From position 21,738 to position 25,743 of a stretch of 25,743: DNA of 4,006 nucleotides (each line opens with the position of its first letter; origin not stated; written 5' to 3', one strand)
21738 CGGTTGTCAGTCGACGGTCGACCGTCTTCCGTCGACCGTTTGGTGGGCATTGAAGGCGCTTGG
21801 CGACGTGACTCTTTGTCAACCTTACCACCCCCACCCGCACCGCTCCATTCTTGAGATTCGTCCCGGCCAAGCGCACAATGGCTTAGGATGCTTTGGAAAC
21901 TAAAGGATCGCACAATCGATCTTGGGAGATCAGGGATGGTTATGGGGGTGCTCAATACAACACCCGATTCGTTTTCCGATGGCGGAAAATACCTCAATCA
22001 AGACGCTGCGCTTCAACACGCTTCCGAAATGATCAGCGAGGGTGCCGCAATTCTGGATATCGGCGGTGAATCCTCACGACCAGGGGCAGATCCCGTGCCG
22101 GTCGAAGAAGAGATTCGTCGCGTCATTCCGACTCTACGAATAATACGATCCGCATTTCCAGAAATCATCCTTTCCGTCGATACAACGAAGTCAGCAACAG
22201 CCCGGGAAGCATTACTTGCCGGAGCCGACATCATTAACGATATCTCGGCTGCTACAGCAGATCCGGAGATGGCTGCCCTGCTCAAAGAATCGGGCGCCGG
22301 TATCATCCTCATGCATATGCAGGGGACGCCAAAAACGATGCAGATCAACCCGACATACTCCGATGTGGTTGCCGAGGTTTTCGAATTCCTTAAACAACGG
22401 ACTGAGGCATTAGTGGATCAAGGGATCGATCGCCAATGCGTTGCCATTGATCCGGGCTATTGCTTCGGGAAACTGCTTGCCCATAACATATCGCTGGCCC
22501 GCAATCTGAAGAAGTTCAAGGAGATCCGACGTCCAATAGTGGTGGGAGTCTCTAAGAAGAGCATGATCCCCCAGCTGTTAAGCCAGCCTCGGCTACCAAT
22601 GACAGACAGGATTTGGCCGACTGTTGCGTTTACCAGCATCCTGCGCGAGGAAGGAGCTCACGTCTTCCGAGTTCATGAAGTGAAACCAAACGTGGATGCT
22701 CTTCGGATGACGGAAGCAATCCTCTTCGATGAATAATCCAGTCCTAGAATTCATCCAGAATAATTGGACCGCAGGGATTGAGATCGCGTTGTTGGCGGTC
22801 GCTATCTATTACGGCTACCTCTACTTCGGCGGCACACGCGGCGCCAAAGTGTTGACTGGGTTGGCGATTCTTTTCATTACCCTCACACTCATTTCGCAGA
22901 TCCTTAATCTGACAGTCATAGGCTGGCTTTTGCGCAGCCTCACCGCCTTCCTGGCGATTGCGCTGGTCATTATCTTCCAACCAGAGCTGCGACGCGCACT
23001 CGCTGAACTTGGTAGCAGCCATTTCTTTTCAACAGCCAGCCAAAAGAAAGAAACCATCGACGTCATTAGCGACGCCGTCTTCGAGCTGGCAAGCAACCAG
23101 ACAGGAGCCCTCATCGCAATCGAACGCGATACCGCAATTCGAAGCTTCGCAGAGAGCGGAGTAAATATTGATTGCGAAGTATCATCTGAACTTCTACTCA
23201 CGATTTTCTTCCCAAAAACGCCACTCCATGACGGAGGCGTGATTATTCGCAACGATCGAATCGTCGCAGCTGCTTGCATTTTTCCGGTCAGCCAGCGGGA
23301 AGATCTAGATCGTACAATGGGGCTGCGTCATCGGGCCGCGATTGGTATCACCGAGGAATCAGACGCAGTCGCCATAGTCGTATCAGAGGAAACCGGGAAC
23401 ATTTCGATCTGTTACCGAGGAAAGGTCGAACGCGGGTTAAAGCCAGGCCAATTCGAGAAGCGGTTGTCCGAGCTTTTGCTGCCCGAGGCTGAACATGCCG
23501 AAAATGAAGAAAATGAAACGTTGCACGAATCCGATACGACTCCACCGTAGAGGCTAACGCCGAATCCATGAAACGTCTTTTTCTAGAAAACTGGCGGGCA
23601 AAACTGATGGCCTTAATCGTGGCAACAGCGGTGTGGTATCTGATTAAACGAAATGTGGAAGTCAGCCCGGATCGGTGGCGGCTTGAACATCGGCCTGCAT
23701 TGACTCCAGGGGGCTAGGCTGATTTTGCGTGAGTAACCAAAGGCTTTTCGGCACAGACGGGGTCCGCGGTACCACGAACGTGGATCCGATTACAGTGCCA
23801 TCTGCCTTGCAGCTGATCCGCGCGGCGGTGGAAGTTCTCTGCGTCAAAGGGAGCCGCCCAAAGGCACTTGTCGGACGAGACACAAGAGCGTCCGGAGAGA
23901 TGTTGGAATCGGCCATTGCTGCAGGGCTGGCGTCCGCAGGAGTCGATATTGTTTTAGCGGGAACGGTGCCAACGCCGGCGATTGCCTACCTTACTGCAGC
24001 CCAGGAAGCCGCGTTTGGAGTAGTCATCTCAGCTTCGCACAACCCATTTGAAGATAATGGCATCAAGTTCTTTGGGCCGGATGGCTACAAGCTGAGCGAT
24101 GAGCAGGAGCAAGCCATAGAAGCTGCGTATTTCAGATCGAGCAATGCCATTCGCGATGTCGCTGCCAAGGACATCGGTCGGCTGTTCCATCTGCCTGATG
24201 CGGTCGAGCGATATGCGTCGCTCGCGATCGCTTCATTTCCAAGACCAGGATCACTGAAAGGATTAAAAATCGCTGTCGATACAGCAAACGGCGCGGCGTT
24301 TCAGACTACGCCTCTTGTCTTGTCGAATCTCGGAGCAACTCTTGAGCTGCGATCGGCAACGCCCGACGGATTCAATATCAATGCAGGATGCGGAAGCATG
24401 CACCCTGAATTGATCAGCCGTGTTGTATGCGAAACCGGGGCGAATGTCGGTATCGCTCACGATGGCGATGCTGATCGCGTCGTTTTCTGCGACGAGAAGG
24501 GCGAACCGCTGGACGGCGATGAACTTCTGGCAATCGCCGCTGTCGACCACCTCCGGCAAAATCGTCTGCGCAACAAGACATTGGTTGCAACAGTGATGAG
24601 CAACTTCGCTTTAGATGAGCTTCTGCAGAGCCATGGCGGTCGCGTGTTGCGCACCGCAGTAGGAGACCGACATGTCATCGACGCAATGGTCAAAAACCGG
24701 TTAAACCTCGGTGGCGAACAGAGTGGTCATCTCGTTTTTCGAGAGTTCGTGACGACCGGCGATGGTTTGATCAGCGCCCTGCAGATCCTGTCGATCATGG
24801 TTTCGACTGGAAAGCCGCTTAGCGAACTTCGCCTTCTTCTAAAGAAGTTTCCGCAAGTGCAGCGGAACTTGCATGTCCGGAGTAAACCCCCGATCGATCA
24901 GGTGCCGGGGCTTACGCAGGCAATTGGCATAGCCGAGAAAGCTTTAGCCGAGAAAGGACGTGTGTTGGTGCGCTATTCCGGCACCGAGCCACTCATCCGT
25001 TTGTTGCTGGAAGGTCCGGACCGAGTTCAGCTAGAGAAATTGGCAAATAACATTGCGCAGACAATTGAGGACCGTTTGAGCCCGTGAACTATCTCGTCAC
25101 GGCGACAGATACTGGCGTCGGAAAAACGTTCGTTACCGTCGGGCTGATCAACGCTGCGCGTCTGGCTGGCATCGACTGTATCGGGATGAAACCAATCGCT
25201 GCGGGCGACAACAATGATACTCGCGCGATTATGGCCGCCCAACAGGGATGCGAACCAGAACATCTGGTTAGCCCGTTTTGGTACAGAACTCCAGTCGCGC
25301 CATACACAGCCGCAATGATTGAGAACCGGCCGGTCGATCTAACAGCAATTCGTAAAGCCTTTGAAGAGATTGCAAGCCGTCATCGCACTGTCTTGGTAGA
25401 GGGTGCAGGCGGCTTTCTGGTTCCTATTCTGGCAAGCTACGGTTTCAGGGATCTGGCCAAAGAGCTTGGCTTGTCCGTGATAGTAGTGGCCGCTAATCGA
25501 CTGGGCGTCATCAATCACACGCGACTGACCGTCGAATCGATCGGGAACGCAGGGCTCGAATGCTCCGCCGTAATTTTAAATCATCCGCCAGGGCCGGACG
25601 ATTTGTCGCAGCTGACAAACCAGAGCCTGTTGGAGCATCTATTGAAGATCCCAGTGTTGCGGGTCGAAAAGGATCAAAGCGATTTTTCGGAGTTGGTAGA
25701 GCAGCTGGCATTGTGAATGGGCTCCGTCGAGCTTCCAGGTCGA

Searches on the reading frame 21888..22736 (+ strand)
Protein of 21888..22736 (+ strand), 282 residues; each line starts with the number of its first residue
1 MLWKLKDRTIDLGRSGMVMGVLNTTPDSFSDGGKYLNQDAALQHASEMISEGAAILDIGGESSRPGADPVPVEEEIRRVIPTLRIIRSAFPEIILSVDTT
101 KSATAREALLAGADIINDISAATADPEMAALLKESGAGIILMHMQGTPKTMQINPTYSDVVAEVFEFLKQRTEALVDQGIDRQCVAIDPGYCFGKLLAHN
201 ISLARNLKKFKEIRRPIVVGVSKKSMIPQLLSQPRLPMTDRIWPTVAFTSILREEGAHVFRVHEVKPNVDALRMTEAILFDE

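Call 3: search_protein_families(library=pfam, proteins=[window:21888-22736:+], max_evalue=1)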
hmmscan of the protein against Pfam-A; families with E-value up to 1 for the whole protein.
window:21888-22736:+ (282 aa): 2 families
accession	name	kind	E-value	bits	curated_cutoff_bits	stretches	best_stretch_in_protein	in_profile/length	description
PF00809.28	Pterin_bind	-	1.9e-80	270.5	25.5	1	19-263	1-244/244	Pterin binding enzyme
PF01193.29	RNA_pol_L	-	0.035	14.3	24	1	92-118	46-72/74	RNA polymerase Rpb3/Rpb11 dimerisation domain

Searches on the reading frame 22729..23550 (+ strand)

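Call 3: search_protein_families(library=pfam, proteins=[window:22729-23550:+], max_evalue=1)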
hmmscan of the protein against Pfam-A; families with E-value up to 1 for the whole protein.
window:22729-23550:+ (273 aa): 2 families
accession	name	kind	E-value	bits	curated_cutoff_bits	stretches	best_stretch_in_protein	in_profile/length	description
PF02457.21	DAC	-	2.2e-43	147.1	27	1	115-232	2-118/119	DisA bacterial checkpoint controller nucleotide-binding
PF19293.4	CdaA_N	-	2.6e-09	37.6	23.8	1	17-86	11-80/81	CdaA N-terminal transmembrane domain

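Call 4: search_protein_families(library=ncbifam, proteins=[window:22729-23550:+], max_evalue=1)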
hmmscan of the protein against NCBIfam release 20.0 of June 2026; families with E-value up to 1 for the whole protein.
window:22729-23550:+ (273 aa): 6 families
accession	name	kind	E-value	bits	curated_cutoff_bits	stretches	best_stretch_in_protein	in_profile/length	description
TIGR00159.1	TIGR00159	equivalog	1.3e-70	237.7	188.8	1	10-239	8-239/254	diadenylate cyclase CdaA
NF038328.1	c-di-AMP_CdaS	exception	5.6e-43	146.7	225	1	108-233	62-187/191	sporulation-specific diadenylate cyclase CdaS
NF038327.1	c-di-AMP_CdaM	exception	6.6e-37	127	225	1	101-235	38-176/196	diadenylate cyclase CdaM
NF010009.0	PRK13482.1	equivalog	8.3e-09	35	201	1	121-233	30-137/357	DNA integrity scanning diadenylate cyclase DisA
NF041371.1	Diadnylcyc_Halo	equivalog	7.7e-06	25.4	430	1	168-232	194-260/270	diadenylate cyclase DacZ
NF041124.1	CoaD_Thcocales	equivalog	0.073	13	290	1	202-241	81-122/156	phosphopantetheine adenylyltransferase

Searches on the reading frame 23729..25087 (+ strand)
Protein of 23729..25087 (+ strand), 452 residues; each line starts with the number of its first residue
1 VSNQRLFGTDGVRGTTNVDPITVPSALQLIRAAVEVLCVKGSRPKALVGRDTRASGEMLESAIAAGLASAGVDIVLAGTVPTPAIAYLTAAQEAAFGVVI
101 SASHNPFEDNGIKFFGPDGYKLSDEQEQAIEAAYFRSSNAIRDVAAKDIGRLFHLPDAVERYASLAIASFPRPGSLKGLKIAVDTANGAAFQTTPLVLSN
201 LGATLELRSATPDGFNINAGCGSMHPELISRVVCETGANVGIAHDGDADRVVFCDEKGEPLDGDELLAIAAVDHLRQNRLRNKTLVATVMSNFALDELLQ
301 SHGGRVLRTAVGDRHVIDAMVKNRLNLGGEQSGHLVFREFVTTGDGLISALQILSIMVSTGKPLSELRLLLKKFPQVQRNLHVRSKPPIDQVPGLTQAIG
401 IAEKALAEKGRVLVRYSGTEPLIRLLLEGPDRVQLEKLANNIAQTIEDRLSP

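Call 3: search_protein_families(library=pfam, proteins=[window:23729-25087:+], max_evalue=1)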
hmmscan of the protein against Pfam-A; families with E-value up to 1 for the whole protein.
window:23729-25087:+ (452 aa): 4 families
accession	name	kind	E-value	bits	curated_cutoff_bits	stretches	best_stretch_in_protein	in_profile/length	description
PF02878.22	PGM_PMM_I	-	3e-42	144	22.5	1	5-138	2-135/138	Phosphoglucomutase/phosphomannomutase, alpha/beta/alpha domain I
PF02880.22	PGM_PMM_III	-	2.7e-35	121.4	20.7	1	262-369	1-110/115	Phosphoglucomutase/phosphomannomutase, alpha/beta/alpha domain III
PF00408.26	PGM_PMM_IV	-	2.7e-15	56.6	23.1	1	383-444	6-67/68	Phosphoglucomutase/phosphomannomutase, C-terminal domain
PF02879.22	PGM_PMM_II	-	1.1e-11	45.7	29.3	1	175-258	17-103/103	Phosphoglucomutase/phosphomannomutase, alpha/beta/alpha domain II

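Call 4: search_protein_families(library=ncbifam, proteins=[window:23729-25087:+], max_evalue=1)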
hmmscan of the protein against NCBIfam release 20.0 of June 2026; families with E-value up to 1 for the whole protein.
window:23729-25087:+ (452 aa): 8 families
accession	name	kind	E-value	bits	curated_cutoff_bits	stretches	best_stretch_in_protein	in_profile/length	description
TIGR01455.1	glmM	equivalog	2.2e-161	537.5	447.55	1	7-447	1-441/442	phosphoglucosamine mutase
TIGR03990.1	Arch_GlmM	equivalog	9.8e-97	324.6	439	1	5-446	2-444/444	phosphoglucosamine mutase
NF007088.0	PRK09542.1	equivalog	2.4e-51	175.2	618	1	28-447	31-454/456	phosphomannomutase/phosphoglucomutase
NF046027.1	PhglucPhmanMutPgmG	equivalog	1.3e-36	126.3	600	1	34-371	36-365/460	phosphoglucomutase/phosphomannomutase PgmG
NF011943.0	PRK15414.1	subfamily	1.8e-26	93.2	801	1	43-395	37-393/456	phosphomannomutase CpsG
TIGR01132.1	pgm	equivalog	1.3e-18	66.8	778.05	1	5-363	40-430/546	phosphoglucomutase (alpha-D-glucose-1,6-bisphosphate-dependent)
NF005737.0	PRK07564.1-1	equivalog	3.1e-11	42.6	378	2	48-130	55-143/543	alpha-D-glucose phosphate-specific phosphoglucomutase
TIGR01247.1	drrB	subfamily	0.074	12.7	223.05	1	35-108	81-155/236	daunorubicin resistance ABC transporter membrane protein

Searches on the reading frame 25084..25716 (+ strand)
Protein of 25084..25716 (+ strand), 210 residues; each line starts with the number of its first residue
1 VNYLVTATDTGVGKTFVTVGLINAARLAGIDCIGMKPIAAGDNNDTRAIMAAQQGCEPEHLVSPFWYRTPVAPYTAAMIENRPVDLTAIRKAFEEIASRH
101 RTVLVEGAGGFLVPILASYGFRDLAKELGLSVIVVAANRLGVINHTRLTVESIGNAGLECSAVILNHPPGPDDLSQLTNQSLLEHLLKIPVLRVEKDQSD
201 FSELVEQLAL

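Call 3: search_protein_families(library=pfam, proteins=[window:25084-25716:+], max_evalue=1)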
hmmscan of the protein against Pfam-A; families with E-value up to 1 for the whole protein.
window:25084-25716:+ (210 aa): 2 families
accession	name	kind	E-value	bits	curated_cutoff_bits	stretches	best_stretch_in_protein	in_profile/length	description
PF13500.12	AAA_26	-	9.1e-37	127.3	27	1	2-192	2-191/198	AAA domain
PF01656.29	CbiA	-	2.4e-05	24.7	25.4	1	4-202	2-116/125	CobQ/CobB/MinD/ParA nucleotide binding domain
